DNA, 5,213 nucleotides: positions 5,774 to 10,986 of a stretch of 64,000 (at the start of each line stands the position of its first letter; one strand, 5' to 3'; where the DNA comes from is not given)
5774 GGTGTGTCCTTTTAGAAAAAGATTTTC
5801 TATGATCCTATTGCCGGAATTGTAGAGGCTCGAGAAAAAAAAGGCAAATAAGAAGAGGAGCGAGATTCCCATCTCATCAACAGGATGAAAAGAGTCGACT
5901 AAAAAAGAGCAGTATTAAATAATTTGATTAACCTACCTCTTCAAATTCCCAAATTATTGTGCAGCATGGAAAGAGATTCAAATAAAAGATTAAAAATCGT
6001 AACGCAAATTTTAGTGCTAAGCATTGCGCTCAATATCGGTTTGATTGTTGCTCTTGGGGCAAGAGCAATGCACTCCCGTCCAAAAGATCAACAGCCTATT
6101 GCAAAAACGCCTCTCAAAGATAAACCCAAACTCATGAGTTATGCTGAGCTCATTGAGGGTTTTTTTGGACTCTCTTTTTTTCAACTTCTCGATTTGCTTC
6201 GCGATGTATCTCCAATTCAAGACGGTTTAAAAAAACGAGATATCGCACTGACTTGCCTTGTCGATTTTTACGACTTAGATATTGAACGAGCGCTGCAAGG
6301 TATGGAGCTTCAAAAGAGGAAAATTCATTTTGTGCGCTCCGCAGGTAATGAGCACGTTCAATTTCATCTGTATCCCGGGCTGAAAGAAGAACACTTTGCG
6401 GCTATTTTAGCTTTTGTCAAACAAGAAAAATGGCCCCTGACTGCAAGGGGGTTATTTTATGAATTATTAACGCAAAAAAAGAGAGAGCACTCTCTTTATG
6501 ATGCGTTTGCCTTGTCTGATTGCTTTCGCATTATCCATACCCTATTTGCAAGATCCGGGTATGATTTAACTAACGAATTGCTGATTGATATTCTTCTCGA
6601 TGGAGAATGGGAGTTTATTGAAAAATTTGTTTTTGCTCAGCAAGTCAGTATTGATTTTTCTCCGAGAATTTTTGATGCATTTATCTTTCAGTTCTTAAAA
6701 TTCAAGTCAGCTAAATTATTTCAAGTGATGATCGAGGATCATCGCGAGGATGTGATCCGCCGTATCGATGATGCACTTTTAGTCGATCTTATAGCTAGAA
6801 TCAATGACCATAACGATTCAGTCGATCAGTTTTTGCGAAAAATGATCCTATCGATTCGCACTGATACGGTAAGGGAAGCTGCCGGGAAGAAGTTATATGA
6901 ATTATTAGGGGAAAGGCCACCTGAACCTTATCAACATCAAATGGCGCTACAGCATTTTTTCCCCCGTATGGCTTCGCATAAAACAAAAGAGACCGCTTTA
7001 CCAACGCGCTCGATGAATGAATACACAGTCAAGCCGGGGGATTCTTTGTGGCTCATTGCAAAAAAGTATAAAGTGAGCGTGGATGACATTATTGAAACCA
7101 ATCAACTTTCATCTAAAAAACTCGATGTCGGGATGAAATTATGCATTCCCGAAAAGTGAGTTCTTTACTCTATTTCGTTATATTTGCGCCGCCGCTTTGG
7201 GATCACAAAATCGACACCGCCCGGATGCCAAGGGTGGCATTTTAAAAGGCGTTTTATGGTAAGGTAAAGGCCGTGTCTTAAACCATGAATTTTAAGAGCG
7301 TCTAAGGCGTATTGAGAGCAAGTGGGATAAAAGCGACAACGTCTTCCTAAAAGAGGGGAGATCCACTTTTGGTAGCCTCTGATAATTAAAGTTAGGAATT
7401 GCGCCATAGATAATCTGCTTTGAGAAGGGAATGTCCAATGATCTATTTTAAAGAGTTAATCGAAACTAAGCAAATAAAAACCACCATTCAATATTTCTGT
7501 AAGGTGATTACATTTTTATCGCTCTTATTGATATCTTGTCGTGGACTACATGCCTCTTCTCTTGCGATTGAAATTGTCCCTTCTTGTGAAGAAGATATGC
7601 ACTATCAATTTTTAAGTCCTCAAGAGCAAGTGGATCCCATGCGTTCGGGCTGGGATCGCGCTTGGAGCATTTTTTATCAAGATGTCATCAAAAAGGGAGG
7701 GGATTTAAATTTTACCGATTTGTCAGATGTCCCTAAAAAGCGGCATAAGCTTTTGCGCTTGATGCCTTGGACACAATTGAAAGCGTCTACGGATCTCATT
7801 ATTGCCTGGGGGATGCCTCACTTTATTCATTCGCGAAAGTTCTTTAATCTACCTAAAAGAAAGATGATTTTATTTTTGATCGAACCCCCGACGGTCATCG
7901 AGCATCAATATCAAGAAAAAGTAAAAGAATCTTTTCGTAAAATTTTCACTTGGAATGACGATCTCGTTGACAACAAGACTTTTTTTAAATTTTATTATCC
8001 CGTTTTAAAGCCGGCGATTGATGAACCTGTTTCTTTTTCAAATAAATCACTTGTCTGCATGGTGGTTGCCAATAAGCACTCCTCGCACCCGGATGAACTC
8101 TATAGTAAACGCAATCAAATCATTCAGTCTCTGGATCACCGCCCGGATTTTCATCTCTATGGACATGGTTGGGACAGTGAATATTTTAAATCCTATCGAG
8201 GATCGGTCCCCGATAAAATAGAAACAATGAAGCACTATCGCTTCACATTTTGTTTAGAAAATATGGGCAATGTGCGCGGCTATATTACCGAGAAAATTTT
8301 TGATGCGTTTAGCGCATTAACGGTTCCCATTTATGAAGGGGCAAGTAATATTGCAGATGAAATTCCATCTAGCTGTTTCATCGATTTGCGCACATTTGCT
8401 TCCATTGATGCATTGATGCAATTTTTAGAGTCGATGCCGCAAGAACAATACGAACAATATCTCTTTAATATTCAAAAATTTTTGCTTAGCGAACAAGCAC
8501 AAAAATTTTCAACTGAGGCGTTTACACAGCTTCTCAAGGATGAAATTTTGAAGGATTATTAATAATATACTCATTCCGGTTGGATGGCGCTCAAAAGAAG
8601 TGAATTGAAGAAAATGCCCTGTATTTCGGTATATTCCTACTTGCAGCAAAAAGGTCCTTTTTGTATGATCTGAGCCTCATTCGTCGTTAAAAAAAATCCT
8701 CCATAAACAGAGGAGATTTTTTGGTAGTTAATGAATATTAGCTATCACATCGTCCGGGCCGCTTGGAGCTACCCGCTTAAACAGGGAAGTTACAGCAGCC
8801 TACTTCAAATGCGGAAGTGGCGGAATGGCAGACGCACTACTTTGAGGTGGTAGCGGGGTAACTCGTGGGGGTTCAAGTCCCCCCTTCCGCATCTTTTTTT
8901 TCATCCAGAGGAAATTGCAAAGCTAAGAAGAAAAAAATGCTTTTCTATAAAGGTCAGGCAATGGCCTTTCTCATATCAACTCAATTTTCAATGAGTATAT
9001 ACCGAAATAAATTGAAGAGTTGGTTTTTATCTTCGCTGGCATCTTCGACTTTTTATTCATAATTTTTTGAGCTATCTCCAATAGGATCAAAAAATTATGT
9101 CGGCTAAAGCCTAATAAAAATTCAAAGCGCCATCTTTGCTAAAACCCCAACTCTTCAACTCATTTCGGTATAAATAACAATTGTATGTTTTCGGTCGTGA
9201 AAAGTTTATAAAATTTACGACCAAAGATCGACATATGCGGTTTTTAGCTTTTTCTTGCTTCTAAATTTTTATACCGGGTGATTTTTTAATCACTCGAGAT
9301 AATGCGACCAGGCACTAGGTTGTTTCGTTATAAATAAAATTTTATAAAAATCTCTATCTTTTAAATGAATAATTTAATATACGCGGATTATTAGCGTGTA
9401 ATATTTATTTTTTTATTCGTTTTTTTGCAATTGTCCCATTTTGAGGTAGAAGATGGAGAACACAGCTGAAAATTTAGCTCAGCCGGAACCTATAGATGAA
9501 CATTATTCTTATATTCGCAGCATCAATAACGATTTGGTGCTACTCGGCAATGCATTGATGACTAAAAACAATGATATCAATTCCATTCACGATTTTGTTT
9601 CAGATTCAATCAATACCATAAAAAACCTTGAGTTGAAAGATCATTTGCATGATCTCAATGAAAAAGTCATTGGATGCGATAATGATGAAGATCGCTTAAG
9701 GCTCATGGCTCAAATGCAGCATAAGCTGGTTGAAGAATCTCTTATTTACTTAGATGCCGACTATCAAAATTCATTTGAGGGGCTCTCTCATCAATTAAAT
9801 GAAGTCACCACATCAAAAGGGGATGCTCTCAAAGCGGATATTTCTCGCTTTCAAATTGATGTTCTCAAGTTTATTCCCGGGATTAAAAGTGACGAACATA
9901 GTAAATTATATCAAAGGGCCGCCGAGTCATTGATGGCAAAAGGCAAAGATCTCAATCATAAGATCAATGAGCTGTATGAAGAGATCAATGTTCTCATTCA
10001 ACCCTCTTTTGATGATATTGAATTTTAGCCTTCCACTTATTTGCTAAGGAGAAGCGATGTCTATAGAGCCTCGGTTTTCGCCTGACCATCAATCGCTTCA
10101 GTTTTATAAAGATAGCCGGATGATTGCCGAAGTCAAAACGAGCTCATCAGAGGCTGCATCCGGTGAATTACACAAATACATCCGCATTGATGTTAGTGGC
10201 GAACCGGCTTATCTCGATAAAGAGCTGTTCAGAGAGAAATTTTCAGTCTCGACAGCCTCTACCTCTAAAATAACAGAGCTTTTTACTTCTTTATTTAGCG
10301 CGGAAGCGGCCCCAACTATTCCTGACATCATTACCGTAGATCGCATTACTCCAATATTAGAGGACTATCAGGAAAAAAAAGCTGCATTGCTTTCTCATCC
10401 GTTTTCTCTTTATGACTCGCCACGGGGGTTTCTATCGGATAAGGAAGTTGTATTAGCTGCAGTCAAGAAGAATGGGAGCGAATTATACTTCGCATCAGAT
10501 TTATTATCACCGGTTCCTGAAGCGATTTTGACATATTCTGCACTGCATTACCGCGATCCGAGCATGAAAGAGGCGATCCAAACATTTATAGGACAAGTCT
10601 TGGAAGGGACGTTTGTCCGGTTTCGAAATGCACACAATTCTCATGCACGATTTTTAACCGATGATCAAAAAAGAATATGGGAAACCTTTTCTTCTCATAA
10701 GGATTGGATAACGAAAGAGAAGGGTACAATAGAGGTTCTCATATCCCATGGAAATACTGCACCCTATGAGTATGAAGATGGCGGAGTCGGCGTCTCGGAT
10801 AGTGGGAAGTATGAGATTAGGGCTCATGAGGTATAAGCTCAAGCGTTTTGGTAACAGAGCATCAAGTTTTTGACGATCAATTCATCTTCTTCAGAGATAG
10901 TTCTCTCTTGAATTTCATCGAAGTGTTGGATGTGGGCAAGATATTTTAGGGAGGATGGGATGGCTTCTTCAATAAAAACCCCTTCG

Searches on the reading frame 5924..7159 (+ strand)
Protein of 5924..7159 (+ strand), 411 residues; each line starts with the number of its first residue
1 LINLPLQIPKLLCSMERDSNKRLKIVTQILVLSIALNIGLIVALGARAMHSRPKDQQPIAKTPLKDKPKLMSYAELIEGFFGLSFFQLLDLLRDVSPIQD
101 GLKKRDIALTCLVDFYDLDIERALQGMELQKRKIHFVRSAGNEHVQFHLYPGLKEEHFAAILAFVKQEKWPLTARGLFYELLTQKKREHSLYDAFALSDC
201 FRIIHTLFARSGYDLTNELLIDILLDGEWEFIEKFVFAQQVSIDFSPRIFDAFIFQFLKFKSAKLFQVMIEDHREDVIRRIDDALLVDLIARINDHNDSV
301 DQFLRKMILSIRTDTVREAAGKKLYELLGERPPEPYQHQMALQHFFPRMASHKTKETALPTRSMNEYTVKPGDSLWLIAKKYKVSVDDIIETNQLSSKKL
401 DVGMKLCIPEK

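Call 48: search_protein_families(library=pfam, proteins=[window:5924-7159:+], max_evalue=0.001)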
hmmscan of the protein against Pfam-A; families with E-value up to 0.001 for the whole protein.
window:5924-7159:+ (411 aa): 1 family
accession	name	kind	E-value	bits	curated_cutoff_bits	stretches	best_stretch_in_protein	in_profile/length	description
PF01476.26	LysM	-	3.3e-17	62.6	20.9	1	367-409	1-43/43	LysM domain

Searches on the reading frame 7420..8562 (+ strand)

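Call 32: search_protein_families(library=pfam, proteins=[window:7420-8562:+], max_evalue=0.001)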
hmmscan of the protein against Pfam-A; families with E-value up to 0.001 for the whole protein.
window:7420-8562:+ (380 aa): 1 family
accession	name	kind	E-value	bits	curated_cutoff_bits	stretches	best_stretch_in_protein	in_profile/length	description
PF00852.26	Glyco_transf_10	-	1.5e-18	67.5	23.9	1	209-348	5-136/182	Glycosyltransferase family 10 (fucosyltransferase) C-term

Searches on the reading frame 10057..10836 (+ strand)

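Call 32: search_protein_families(library=pfam, proteins=[window:10057-10836:+], max_evalue=0.001)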
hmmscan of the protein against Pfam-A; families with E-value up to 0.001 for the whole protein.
window:10057-10836:+ (259 aa): 1 family
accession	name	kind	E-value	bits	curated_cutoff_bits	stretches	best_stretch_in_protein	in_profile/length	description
PF13475.11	DUF4116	-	7.7e-07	29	24.9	1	110-150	8-48/49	Domain of unknown function (DUF4116)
